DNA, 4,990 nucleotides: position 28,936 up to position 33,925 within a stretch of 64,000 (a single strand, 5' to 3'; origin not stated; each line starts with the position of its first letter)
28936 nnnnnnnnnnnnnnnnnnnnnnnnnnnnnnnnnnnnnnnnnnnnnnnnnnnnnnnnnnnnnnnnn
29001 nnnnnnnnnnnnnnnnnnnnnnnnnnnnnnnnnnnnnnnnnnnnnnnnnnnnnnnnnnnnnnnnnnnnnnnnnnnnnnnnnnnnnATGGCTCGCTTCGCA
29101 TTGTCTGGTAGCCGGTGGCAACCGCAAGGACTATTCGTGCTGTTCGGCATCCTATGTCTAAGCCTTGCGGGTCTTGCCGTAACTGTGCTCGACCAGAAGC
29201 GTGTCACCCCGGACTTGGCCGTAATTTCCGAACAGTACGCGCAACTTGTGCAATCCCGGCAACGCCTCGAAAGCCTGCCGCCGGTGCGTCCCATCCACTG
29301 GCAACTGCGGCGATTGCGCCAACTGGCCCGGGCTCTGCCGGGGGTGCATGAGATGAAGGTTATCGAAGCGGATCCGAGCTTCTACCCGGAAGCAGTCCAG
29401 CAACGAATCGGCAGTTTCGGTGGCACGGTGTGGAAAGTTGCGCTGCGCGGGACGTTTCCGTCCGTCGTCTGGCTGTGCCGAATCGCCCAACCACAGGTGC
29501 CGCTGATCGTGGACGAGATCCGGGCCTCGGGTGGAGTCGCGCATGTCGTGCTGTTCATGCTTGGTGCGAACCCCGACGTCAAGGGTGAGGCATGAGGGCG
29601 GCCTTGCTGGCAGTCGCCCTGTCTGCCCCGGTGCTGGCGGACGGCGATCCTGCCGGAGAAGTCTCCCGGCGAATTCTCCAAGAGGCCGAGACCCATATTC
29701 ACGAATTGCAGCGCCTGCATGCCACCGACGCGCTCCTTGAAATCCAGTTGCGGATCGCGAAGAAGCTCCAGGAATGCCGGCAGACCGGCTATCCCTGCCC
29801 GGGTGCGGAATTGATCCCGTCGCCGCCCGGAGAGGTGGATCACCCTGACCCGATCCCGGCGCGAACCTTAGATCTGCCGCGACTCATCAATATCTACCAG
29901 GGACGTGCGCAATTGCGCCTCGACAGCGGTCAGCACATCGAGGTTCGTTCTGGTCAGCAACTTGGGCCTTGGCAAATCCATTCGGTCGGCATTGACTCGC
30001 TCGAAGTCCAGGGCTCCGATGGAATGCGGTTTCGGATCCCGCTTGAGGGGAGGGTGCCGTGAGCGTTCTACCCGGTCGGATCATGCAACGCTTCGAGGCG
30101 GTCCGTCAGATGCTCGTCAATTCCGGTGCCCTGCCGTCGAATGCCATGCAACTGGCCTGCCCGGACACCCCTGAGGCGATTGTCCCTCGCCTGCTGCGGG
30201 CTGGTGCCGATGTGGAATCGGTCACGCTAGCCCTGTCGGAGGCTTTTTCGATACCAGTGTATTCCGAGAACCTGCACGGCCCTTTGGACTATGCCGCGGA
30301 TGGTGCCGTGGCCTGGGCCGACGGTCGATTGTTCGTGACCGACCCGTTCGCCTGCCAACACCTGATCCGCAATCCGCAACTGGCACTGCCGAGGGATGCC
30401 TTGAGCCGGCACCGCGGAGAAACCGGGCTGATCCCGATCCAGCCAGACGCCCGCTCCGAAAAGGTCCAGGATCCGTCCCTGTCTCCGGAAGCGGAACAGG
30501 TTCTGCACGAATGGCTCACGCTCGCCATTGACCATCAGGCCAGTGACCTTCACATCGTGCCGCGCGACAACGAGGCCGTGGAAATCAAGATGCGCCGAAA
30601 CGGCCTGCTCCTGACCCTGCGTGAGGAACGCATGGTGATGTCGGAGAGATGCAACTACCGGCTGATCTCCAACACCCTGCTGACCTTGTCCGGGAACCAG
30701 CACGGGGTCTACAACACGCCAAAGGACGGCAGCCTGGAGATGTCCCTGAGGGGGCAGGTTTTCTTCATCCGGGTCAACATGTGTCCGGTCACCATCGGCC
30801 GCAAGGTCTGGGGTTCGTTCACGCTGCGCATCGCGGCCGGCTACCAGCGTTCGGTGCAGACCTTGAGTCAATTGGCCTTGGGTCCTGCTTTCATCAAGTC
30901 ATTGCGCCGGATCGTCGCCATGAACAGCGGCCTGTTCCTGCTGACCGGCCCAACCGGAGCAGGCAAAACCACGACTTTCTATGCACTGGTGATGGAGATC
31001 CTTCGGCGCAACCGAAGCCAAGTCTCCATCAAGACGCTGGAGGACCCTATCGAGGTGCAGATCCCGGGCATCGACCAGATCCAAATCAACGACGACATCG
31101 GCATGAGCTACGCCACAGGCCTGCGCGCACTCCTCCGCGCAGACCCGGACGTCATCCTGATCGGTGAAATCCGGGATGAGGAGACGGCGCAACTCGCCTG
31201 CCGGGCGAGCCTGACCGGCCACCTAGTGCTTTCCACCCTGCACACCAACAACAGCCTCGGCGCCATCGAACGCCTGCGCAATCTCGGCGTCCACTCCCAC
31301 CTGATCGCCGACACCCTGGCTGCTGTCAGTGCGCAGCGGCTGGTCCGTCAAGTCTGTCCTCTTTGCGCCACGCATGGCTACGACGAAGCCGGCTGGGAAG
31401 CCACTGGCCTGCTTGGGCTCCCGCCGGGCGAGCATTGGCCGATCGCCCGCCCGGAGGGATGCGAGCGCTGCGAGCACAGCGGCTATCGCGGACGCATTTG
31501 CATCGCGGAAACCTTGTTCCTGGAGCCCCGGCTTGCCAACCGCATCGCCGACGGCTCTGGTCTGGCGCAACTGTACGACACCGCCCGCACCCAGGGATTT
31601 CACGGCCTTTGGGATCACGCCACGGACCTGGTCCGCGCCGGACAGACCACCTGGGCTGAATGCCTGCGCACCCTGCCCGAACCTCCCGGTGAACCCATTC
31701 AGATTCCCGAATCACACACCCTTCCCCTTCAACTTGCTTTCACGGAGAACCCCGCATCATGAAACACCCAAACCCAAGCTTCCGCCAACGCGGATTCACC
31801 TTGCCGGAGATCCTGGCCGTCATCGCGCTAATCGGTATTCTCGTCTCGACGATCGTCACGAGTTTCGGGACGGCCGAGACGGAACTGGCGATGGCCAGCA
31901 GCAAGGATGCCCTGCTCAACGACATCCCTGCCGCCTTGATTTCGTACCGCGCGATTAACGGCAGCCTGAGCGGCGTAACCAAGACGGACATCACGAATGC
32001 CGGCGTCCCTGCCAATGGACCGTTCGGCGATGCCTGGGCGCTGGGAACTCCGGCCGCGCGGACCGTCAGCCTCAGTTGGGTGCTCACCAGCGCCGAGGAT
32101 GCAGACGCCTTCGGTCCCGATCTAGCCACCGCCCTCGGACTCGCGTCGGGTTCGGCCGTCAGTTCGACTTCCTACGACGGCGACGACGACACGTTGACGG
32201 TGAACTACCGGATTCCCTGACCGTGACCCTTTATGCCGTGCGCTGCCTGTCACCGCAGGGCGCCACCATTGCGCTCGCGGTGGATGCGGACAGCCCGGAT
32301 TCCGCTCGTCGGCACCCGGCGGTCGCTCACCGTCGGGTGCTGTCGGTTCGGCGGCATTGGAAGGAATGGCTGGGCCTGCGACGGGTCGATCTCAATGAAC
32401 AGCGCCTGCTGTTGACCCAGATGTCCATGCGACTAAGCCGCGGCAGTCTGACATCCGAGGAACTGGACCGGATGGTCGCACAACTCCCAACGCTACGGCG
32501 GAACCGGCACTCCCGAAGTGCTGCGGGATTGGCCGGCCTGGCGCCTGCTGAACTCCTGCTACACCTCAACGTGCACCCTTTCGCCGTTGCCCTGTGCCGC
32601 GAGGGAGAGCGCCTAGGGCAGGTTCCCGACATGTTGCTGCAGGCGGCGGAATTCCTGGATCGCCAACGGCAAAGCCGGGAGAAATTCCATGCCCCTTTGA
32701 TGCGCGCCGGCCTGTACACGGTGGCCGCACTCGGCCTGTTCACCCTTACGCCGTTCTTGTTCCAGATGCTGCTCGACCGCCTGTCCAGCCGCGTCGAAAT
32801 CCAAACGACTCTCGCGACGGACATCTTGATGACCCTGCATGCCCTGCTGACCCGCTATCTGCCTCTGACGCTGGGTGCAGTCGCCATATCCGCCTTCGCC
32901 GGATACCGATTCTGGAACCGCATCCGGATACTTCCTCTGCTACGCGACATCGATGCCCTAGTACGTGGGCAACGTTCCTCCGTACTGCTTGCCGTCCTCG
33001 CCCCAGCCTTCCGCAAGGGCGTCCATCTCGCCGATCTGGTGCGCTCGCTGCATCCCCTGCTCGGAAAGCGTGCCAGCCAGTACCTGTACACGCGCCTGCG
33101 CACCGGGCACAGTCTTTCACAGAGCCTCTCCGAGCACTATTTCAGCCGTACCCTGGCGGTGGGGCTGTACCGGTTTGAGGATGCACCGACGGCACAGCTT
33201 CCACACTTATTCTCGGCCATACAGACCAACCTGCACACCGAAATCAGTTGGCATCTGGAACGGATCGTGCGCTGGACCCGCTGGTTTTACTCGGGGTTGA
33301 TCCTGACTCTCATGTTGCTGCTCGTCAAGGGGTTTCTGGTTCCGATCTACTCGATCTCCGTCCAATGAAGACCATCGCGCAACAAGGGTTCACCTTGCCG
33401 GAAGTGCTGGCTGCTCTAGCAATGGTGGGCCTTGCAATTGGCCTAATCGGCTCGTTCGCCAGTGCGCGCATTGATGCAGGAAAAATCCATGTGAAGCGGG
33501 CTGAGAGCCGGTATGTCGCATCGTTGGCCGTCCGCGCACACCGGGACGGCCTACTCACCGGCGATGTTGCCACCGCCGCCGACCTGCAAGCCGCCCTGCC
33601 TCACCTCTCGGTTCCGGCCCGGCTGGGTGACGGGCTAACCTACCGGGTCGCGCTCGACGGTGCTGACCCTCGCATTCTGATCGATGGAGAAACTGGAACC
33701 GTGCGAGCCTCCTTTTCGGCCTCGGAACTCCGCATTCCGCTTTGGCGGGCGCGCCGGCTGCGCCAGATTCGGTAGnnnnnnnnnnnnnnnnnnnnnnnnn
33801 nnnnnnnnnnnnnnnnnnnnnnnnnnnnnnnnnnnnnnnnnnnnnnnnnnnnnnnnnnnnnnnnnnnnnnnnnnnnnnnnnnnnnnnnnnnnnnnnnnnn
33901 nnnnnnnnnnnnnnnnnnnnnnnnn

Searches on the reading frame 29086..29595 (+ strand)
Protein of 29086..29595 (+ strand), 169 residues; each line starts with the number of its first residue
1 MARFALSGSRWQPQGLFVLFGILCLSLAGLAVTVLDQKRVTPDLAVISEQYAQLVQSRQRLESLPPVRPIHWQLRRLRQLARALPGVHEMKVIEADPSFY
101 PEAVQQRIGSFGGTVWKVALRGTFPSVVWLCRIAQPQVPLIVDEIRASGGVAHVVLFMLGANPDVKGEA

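Call 5: search_protein_families(library=pfam, proteins=[window:29086-29595:+], max_evalue=0.01)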
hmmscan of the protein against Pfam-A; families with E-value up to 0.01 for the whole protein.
window:29086-29595:+ (169 aa): 0 families

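Call 7: search_protein_families(library=ncbifam, proteins=[window:29086-29595:+], max_evalue=0.01)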
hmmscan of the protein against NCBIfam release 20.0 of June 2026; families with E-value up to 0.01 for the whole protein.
window:29086-29595:+ (169 aa): 0 families

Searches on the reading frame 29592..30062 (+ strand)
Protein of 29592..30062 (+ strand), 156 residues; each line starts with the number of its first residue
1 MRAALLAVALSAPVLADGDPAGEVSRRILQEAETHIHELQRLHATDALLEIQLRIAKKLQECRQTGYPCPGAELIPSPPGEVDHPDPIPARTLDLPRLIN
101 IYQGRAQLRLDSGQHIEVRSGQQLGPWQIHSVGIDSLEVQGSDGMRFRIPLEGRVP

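Call 5: search_protein_families(library=pfam, proteins=[window:29592-30062:+], max_evalue=0.01)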
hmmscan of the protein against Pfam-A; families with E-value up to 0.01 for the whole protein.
window:29592-30062:+ (156 aa): 0 families

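Call 7: search_protein_families(library=ncbifam, proteins=[window:29592-30062:+], max_evalue=0.01)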
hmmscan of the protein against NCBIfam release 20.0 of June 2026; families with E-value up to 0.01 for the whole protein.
window:29592-30062:+ (156 aa): 1 family
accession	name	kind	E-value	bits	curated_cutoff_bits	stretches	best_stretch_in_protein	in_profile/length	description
TIGR03021.1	pilP_fam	equivalog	3.4e-06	28.1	34.65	1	34-135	2-114/119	type IV pilus biogenesis protein PilP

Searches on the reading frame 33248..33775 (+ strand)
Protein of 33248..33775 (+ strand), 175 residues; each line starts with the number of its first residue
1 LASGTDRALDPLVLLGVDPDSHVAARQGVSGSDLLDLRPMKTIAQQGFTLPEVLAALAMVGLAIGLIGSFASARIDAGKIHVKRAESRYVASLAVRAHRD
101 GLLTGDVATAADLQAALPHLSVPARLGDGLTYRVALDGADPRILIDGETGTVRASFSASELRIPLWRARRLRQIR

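Call 6: search_protein_families(library=pfam, proteins=[window:33248-33775:+], max_evalue=0.01)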
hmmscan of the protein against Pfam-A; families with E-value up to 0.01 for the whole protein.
window:33248-33775:+ (175 aa): 1 family
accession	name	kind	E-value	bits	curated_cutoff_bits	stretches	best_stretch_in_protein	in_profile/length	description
PF07963.17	N_methyl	-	0.00019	21.3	21.2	1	45-66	4-25/27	Prokaryotic N-terminal methylation motif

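Call 8: search_protein_families(library=ncbifam, proteins=[window:33248-33775:+], max_evalue=0.01)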
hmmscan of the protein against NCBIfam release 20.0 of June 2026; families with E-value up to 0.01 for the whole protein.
window:33248-33775:+ (175 aa): 2 families
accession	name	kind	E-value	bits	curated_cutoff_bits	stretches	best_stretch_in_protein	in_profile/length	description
TIGR02532.1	IV_pilin_GFxxxE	domain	7.6e-06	25.6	16.3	1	45-66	1-22/24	prepilin-type N-terminal cleavage/methylation domain-containing protein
TIGR01708.2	typeII_sec_gspH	equivalog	0.00072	19.6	80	1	45-97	1-51/169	type II secretion system minor pseudopilin GspH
